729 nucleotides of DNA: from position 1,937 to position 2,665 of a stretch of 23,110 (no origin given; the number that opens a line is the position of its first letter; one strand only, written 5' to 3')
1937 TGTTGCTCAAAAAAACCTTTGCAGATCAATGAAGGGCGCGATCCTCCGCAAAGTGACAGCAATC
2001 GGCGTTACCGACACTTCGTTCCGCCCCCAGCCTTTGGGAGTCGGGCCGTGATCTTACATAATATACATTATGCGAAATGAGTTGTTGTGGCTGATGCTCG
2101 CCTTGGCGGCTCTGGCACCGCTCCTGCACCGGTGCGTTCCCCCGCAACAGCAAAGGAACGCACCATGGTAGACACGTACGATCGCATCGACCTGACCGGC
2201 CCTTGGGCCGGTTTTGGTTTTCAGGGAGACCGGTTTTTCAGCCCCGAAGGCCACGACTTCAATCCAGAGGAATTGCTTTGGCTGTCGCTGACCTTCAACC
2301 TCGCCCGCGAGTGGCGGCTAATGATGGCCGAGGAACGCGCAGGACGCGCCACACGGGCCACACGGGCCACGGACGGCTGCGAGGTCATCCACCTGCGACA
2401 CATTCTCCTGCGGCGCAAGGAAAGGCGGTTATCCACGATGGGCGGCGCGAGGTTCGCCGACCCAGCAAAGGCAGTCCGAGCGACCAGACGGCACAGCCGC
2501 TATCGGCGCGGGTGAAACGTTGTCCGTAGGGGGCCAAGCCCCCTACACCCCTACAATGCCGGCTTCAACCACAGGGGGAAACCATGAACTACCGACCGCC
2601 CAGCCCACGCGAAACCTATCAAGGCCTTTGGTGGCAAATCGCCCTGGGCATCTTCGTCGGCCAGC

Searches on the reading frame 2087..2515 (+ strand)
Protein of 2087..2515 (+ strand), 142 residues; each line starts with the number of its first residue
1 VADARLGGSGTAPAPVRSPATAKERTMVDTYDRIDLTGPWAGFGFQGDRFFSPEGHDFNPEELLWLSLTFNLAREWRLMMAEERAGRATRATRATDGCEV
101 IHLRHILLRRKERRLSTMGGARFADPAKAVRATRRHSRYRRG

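Call 63: search_protein_families(library=pfam, proteins=[window:2087-2515:+], max_evalue=0.0001)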
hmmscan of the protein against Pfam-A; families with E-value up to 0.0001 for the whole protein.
window:2087-2515:+ (142 aa): 1 family
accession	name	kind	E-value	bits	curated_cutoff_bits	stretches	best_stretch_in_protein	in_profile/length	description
PF12375.13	DUF3653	-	2.2e-08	34.6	22.4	1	40-80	9-49/66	Phage protein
